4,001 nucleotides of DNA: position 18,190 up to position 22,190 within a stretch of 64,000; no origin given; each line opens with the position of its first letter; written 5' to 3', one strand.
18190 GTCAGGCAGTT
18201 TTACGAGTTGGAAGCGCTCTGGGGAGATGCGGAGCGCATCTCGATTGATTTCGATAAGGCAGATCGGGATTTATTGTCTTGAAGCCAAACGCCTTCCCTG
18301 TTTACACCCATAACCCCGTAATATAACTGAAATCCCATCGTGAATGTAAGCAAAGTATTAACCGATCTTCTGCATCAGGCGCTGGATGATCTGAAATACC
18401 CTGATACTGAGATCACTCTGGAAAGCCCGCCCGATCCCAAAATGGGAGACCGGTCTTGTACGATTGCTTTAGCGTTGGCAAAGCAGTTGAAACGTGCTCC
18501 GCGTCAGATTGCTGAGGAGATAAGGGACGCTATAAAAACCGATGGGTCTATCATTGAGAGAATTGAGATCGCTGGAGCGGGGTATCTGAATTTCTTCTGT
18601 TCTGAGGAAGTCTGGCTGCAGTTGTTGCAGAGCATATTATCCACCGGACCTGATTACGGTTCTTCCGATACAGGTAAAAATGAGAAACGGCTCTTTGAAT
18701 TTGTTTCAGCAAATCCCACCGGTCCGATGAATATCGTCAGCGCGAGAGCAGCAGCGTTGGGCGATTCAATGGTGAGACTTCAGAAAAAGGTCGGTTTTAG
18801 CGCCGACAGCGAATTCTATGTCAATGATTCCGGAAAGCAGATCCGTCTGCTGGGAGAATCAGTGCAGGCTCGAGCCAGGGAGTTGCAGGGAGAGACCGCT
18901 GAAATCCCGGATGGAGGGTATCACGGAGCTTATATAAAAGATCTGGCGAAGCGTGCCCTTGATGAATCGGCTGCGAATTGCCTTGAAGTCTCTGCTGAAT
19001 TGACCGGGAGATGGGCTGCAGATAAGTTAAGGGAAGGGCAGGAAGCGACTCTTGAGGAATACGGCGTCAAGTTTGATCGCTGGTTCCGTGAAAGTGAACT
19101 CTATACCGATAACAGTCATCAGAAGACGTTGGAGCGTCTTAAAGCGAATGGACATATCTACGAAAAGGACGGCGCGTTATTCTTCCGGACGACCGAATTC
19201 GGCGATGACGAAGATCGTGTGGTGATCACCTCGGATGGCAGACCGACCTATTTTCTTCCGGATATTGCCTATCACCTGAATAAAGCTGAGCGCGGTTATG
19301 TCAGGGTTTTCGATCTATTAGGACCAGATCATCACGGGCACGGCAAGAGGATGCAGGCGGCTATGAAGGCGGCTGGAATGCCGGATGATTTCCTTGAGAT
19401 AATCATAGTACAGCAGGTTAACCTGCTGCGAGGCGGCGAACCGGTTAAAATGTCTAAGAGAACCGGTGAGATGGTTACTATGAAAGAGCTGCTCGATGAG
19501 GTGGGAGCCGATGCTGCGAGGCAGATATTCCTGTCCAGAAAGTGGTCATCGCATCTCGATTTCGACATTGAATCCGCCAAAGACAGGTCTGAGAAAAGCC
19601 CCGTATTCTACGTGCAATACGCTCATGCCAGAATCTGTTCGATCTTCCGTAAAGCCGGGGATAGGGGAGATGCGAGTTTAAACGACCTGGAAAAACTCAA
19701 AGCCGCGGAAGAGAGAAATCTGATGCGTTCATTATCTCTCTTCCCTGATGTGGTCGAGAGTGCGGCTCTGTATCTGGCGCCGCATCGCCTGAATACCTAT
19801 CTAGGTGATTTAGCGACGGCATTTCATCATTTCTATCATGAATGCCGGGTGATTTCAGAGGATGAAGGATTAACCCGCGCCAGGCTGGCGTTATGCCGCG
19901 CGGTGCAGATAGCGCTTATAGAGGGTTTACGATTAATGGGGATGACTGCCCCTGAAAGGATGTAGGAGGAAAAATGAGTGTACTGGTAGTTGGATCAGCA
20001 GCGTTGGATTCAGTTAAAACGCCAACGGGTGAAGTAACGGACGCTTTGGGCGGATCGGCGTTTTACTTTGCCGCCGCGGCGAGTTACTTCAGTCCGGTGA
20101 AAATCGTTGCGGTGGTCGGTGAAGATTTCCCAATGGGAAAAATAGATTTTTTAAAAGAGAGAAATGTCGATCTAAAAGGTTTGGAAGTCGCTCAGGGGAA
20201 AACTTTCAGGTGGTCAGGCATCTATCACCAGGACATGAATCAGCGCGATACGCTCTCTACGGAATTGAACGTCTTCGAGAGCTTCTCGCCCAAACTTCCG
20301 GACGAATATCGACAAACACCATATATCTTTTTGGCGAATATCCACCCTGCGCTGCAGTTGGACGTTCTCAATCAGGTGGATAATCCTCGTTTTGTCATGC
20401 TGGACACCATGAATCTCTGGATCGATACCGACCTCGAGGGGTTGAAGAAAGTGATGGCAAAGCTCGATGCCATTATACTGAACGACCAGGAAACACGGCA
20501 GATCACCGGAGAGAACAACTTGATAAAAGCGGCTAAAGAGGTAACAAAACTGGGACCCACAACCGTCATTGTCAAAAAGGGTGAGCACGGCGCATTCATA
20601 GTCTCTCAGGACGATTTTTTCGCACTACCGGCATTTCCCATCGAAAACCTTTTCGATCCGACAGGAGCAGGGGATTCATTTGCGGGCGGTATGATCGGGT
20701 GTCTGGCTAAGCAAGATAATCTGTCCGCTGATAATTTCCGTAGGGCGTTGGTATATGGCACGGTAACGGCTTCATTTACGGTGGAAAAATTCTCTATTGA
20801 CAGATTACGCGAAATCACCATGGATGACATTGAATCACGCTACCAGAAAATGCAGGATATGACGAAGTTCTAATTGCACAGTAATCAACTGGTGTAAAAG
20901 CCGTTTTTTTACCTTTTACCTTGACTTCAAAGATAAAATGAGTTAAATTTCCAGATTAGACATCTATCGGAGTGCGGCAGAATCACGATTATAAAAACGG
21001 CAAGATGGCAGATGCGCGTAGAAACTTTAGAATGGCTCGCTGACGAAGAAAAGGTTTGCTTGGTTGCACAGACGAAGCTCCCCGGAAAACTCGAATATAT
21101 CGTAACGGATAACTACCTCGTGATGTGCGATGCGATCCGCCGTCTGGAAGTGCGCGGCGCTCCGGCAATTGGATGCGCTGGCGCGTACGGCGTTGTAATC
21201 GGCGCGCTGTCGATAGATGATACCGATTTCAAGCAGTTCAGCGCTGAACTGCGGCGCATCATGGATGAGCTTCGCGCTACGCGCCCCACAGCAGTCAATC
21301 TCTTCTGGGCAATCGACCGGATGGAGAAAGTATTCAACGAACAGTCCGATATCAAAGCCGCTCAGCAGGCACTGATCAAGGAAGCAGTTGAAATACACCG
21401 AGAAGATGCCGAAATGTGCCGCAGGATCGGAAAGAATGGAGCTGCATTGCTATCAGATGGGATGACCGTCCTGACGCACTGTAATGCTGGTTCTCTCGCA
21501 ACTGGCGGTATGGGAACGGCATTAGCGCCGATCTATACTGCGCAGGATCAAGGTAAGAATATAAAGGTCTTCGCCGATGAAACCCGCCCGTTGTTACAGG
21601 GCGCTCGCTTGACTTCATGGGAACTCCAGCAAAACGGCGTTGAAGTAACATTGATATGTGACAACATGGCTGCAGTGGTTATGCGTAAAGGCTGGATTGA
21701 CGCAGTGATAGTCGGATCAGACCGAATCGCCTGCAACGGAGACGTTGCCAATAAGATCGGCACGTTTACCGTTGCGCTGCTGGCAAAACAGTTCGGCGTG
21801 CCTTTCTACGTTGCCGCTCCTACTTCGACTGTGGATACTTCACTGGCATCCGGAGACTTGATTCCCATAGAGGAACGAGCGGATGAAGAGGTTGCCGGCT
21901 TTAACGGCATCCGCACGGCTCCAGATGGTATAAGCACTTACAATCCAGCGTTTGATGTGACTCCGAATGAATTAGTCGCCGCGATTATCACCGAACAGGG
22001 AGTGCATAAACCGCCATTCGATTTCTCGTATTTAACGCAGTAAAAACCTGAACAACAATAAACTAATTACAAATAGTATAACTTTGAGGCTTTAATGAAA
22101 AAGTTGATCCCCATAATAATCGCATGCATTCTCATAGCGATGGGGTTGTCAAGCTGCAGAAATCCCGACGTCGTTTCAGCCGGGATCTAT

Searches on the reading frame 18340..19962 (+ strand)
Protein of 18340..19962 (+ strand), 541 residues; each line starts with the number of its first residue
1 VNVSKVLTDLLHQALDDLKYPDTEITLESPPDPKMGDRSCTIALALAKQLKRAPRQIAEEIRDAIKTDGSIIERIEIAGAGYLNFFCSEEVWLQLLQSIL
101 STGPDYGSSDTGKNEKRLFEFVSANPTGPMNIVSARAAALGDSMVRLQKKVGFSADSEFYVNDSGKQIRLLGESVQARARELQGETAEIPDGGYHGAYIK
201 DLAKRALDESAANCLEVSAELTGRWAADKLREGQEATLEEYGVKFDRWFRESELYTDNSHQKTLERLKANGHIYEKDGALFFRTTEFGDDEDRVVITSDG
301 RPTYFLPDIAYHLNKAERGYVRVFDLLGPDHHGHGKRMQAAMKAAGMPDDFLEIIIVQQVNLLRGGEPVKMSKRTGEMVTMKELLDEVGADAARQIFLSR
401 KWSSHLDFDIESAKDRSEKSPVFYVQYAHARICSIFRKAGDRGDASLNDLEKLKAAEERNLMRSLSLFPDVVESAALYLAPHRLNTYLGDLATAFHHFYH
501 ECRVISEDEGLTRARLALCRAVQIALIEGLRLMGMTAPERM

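Call 72: search_protein_families(library=ncbifam, proteins=[window:18340-19962:+], max_evalue=1e-10)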
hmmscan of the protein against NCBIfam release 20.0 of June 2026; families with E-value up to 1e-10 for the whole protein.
window:18340-19962:+ (541 aa): 4 families
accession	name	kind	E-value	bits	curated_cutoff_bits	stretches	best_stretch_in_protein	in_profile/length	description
TIGR00456.1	argS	equivalog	1.1e-125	420.2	261.65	1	5-541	3-569/569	arginine--tRNA ligase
NF002446.0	PRK01611.3-3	equivalog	3e-62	210.8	399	2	384-541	480-636/636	arginine--tRNA ligase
NF002447.0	PRK01611.3-4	equivalog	5e-61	206.9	460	2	2-315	4-321/613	arginine--tRNA ligase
NF045898.1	ArgS_rel_codon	equivalog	2.7e-40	138.8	340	2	377-541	161-327/327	ArgS-related anticodon-binding protein NrtL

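Call 73: find_homologous_proteins(query=window:18340-19962:+, max_evalue=1e-60)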
Query window:18340-19962:+ (541 aa): 7992 proteins with E <= 1e-60 among 8000 candidates; the best 120 are listed.
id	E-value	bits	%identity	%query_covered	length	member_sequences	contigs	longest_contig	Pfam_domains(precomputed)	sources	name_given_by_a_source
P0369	0.0e+0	1219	100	100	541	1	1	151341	PF05746.22,PF00750.26,PF03485.22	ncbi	-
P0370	0.0e+0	1218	100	100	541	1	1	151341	PF05746.22,PF00750.26,PF03485.22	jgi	-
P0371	1.9e-253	860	70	100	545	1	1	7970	PF05746.22,PF00750.26,PF03485.22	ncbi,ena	-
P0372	1.9e-252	857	70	100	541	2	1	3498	PF05746.22,PF00750.26,PF03485.22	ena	-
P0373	4.7e-247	839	68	100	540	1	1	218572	PF05746.22,PF00750.26,PF03485.22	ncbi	-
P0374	1.4e-245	834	69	100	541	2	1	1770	PF05746.22,PF00750.26,PF03485.22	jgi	-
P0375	6.6e-245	832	68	100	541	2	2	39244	PF05746.22,PF00750.26,PF03485.22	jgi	-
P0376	2.3e-243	827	69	100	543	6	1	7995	PF05746.22,PF00750.26,PF03485.22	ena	-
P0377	2.8e-242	823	67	100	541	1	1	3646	PF05746.22,PF00750.26,PF03485.22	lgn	-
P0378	4.6e-242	822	65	100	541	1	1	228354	PF05746.22,PF00750.26,PF03485.22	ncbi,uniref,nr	ncbi:arginine--tRNA ligase [candidate division LCP-89 bacterium B3_LCP]|uniref:Arginine--tRNA ligase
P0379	3.4e-239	813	66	100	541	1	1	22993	PF05746.22,PF00750.26,PF03485.22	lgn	-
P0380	1.3e-237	808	68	97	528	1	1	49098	PF05746.22,PF00750.26,PF03485.22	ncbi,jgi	jgi:arginyl-tRNA synthetase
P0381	4.2e-237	806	67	100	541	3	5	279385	PF05746.22,PF00750.26,PF03485.22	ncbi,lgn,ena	ncbi:MAG TPA: arginine--tRNA ligase [bacterium]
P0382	3.6e-236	803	66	100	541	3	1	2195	PF05746.22,PF00750.26,PF03485.22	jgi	jgi:arginyl-tRNA synthetase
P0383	1.9e-235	801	65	100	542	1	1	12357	PF05746.22,PF00750.26,PF03485.22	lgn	-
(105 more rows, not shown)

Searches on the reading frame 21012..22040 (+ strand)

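Call 72: search_protein_families(library=ncbifam, proteins=[window:21012-22040:+], max_evalue=1e-10)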
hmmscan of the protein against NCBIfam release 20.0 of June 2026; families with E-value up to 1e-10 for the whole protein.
window:21012-22040:+ (343 aa): 8 families
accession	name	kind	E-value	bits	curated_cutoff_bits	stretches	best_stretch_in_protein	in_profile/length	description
NF004326.0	PRK05720.1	subfamily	3.9e-139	463.4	271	1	3-335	10-343/358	s-methyl-5-thioribose-1-phosphate isomerase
TIGR00512.1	salvage_mtnA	equivalog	5.1e-130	433.3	279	1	11-333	6-334/335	S-methyl-5-thioribose-1-phosphate isomerase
TIGR00524.1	eIF-2B_rel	subfamily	7.1e-123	409.5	185.85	1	36-333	5-302/303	S-methyl-5-thioribose-1-phosphate isomerase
NF004700.0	PRK06036.1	equivalog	3.7e-114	381.3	528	1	5-339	3-335/339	S-methyl-5-thioribose-1-phosphate isomerase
NF004436.0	PRK05772.1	equivalog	4.7e-94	315.6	521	1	4-337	17-354/363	S-methyl-5-thioribose-1-phosphate isomerase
TIGR00511.1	ribulose_e2b2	equivalog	3.9e-67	226.6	314.1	1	40-334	7-288/301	ribose 1,5-bisphosphate isomerase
NF006210.0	PRK08335.1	equivalog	1.4e-25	90.1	339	1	39-337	10-274/275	translation initiation factor IF-2B subunit alpha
NF004994.0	PRK06372.1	equivalog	4.9e-17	62.2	249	1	185-333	111-247/253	translation initiation factor IF-2B subunit delta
